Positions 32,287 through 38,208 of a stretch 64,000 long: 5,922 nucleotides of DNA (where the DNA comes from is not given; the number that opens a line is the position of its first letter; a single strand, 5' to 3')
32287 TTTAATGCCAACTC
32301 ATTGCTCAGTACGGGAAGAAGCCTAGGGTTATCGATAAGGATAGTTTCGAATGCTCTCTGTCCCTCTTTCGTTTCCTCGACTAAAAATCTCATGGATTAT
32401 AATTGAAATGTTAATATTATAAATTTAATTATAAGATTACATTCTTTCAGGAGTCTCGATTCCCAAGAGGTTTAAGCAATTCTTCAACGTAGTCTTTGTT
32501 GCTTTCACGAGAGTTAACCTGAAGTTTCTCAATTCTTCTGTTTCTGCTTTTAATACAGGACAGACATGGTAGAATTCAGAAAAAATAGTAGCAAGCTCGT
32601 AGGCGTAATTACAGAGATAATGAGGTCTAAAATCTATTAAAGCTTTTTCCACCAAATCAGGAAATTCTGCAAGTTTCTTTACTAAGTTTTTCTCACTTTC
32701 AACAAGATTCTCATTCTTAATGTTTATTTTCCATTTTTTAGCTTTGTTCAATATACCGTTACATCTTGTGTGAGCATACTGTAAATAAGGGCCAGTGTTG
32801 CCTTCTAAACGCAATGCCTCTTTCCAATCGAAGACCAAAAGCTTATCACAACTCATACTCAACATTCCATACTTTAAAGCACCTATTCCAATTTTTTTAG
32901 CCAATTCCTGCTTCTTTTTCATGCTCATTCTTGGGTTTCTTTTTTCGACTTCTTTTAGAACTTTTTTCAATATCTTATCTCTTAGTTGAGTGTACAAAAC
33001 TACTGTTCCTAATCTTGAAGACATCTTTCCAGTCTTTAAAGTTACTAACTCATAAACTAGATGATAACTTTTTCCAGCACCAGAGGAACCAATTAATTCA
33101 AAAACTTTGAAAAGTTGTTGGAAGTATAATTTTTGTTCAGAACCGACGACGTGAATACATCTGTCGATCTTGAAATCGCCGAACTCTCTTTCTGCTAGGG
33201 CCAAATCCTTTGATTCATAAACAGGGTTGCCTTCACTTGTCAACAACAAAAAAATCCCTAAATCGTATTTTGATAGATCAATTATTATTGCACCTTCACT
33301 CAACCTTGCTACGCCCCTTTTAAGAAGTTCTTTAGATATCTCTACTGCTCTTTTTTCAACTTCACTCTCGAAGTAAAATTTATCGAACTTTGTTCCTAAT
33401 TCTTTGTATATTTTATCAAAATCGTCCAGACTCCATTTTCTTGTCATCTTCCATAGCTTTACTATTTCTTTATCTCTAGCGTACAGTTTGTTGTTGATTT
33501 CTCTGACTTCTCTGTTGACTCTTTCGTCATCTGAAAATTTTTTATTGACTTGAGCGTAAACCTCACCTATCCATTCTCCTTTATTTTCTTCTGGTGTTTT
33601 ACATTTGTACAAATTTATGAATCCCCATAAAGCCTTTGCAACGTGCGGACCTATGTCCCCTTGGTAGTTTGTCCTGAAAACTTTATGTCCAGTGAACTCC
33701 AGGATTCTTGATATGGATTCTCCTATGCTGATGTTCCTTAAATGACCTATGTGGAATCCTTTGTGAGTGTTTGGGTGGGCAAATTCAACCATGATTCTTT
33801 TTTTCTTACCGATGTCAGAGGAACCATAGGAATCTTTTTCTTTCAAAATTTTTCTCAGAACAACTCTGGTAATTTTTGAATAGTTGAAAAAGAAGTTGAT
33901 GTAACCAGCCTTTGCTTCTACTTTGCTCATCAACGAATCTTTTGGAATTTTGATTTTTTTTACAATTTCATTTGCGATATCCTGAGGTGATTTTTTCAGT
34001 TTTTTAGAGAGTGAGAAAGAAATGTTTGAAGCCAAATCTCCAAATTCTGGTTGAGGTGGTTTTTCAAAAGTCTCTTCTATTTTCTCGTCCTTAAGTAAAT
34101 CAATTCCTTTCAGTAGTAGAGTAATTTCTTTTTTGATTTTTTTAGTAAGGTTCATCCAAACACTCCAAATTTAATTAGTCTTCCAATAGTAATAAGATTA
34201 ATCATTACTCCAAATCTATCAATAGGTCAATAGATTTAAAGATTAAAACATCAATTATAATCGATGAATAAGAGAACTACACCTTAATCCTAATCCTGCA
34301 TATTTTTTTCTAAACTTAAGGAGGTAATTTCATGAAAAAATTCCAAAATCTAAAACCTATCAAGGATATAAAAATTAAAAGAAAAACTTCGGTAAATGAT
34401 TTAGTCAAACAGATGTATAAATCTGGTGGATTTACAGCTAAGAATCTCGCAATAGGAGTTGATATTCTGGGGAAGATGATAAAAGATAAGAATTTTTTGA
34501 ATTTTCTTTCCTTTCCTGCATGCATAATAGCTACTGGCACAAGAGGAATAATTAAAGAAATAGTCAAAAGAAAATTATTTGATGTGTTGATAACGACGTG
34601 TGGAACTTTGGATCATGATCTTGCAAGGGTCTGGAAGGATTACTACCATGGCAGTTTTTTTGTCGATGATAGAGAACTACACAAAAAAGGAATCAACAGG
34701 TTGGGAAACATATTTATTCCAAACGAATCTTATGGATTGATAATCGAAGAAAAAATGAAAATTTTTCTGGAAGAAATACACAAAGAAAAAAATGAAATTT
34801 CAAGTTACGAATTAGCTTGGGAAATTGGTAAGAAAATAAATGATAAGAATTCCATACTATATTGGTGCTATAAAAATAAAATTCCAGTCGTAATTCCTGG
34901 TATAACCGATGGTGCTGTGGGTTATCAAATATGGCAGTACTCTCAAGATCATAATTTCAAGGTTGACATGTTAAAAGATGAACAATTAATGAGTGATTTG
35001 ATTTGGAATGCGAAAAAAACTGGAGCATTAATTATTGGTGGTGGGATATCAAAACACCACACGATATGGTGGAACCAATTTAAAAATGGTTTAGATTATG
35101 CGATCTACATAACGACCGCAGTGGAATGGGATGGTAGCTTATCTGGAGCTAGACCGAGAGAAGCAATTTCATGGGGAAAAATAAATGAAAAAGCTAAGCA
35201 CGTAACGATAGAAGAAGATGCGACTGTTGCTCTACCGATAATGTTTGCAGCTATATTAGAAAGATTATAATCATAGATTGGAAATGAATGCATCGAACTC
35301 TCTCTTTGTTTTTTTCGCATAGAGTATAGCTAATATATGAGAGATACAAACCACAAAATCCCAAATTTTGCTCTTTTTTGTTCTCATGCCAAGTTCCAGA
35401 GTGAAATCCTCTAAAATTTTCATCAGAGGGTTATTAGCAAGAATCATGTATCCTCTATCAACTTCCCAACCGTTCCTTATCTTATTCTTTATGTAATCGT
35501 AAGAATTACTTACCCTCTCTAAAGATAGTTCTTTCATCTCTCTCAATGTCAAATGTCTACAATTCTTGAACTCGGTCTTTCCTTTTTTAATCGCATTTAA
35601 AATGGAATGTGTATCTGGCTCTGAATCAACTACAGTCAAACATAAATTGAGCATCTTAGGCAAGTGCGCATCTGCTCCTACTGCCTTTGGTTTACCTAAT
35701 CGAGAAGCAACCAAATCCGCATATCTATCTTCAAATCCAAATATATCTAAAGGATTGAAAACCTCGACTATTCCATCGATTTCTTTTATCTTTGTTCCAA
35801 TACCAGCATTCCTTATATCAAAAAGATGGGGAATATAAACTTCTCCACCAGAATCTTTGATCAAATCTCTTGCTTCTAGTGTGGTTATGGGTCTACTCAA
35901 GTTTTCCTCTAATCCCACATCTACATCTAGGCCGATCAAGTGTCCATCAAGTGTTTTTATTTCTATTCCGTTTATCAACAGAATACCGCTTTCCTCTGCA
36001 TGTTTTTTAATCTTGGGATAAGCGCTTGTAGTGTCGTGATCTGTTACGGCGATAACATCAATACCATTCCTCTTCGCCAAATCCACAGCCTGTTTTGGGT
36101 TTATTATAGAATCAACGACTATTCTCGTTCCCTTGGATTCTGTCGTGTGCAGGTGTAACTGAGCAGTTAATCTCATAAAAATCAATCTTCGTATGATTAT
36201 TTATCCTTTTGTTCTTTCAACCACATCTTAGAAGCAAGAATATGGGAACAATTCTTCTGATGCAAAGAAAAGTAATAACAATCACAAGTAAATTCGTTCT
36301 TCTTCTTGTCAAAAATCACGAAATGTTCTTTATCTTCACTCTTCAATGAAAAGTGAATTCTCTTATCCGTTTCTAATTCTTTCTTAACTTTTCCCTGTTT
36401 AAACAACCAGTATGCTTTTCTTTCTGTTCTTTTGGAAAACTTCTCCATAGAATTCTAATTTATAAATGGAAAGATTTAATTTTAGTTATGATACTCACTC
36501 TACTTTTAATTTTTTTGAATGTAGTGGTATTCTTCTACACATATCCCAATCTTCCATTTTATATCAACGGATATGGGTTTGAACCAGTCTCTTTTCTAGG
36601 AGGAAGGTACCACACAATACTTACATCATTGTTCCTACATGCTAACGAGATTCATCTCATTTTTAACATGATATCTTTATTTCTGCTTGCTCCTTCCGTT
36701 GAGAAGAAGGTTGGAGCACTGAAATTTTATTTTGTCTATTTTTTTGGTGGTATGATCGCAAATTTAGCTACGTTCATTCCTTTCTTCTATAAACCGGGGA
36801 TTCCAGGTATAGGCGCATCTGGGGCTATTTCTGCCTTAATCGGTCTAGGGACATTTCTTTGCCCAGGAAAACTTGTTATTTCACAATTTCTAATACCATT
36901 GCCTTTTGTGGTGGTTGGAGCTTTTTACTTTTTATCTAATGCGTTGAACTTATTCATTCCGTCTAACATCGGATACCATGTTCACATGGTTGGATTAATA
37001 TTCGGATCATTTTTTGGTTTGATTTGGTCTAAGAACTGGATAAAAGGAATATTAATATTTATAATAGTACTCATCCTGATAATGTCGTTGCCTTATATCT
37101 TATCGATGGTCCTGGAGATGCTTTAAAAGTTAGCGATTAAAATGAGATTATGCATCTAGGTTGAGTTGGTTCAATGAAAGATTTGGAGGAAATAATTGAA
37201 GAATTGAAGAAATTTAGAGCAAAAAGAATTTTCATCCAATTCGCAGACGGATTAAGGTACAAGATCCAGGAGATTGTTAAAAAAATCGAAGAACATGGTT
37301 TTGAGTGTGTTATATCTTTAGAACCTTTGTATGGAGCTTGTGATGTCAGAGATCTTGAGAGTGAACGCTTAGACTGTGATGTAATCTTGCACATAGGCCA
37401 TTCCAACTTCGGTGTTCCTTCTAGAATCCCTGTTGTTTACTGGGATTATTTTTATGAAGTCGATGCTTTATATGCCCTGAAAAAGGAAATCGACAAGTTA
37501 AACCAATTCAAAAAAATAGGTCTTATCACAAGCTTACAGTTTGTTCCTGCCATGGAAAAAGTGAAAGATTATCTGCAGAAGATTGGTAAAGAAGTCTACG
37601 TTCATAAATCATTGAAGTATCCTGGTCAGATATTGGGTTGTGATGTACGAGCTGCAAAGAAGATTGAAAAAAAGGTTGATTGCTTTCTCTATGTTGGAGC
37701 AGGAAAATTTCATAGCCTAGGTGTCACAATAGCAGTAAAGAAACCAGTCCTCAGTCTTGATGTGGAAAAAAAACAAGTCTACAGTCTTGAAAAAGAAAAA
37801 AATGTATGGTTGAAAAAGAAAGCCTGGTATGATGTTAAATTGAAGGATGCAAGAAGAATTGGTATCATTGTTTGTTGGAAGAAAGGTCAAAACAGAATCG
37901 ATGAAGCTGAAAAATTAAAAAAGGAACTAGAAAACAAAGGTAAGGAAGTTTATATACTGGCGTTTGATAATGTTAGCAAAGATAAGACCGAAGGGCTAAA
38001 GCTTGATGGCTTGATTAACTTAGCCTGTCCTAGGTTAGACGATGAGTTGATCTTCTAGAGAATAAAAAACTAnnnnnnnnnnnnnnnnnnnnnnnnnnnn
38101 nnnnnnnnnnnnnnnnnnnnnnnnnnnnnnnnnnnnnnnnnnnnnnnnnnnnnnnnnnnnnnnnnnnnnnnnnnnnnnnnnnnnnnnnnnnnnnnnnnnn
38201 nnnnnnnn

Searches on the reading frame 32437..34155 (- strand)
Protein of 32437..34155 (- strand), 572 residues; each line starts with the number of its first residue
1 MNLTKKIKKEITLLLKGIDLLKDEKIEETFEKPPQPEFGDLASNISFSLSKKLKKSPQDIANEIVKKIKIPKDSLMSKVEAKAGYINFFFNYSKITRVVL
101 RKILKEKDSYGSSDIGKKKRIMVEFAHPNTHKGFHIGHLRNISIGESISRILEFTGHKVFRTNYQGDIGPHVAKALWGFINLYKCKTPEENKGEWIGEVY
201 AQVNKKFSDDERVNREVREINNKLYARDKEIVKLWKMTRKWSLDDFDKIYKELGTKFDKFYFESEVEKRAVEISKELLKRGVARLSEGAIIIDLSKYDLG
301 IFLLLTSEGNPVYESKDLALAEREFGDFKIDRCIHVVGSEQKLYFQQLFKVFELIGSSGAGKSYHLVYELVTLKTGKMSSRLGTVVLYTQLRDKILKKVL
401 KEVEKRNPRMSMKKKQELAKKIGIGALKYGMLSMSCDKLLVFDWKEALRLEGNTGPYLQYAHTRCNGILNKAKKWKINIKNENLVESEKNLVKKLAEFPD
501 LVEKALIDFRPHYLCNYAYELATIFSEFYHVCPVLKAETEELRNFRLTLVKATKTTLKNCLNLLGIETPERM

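Call 35: search_protein_families(library=pfam, proteins=[window:32437-34155:-], max_evalue=0.001)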
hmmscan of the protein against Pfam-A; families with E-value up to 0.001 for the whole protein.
window:32437-34155:- (572 aa): 3 families
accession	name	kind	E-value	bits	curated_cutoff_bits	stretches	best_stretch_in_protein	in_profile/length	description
PF00750.26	tRNA-synt_1d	-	1.8e-52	178.9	23.3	1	101-444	3-349/349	tRNA synthetases class I (R), catalytic domain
PF05746.21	DALR_1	-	1.8e-37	128.4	22.3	1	458-572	1-117/117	DALR anticodon binding domain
PF03485.21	Arg_tRNA_synt_N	-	4.2e-20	72.6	21.5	1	5-90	5-85/85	Arginyl tRNA synthetase N terminal domain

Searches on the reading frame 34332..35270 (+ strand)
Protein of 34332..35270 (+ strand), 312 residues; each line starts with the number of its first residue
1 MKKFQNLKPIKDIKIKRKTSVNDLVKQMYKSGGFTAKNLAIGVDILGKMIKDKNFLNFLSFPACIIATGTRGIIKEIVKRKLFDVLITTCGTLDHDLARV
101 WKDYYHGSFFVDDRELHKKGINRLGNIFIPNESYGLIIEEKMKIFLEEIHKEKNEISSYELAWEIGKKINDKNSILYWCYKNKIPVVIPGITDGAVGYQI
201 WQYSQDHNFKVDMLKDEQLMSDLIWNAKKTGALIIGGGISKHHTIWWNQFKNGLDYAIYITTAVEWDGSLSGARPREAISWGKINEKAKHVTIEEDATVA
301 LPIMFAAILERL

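Call 35: search_protein_families(library=pfam, proteins=[window:34332-35270:+], max_evalue=0.001)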
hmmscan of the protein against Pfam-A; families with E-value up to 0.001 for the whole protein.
window:34332-35270:+ (312 aa): 1 family
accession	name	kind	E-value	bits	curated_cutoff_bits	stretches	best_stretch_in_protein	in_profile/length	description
PF01916.23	DS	-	4.1e-111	371.3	27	1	23-307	1-287/288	Deoxyhypusine synthase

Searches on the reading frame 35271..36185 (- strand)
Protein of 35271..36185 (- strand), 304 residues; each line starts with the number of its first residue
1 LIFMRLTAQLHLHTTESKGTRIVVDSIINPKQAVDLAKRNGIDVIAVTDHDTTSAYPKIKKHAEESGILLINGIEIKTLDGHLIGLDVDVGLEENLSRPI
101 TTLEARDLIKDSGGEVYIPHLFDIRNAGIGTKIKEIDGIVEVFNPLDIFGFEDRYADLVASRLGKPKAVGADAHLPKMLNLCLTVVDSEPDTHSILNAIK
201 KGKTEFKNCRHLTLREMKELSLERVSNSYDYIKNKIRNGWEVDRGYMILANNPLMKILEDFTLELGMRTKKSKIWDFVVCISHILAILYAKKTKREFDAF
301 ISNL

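Call 35: search_protein_families(library=pfam, proteins=[window:35271-36185:-], max_evalue=0.001)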
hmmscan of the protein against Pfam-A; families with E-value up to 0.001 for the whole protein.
window:35271-36185:- (304 aa): 2 families
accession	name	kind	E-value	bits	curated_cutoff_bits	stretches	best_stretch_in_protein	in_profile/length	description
PF02811.25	PHP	-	1e-08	36.1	26.4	1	10-79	2-66/164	PHP domain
PF13263.12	PHP_C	-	2.2e-07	30.7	21.3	1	156-204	7-56/56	PHP-associated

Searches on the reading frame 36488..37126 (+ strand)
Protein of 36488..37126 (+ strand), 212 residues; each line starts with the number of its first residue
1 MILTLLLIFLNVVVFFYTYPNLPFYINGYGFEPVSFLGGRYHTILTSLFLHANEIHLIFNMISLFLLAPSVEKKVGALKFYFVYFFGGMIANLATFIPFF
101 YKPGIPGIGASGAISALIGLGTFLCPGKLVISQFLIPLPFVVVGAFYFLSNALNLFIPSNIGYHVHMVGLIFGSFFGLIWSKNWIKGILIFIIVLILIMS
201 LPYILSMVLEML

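Call 35: search_protein_families(library=pfam, proteins=[window:36488-37126:+], max_evalue=0.001)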
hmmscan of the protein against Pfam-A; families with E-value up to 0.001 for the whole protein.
window:36488-37126:+ (212 aa): 1 family
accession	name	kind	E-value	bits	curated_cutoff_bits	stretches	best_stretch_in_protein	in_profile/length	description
PF01694.28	Rhomboid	-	5.6e-23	82.2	22.6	1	40-182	3-142/143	Rhomboid domain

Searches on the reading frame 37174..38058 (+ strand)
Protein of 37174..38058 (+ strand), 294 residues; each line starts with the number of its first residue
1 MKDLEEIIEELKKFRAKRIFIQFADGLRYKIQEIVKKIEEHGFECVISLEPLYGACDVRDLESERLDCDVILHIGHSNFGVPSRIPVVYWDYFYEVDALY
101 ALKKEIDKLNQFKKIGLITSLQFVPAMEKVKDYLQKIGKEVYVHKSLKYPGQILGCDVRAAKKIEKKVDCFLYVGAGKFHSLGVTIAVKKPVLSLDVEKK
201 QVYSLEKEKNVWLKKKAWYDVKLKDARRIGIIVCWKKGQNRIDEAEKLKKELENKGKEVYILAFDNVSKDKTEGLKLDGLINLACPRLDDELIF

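Call 35: search_protein_families(library=pfam, proteins=[window:37174-38058:+], max_evalue=0.001)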
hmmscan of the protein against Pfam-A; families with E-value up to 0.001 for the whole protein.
window:37174-38058:+ (294 aa): 3 families
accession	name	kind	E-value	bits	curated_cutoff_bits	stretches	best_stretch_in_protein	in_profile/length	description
PF01866.22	Diphthamide_syn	-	2.4e-62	211.5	33.2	1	23-288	1-270/302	Putative diphthamide synthesis protein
PF08901.16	DUF1847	-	9.1e-07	29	25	0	4-46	43-85/157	Protein of unknown function (DUF1847)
PF00465.25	Fe-ADH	-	1.4e-05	25.2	31.3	0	92-189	4-102/168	Iron-containing alcohol dehydrogenase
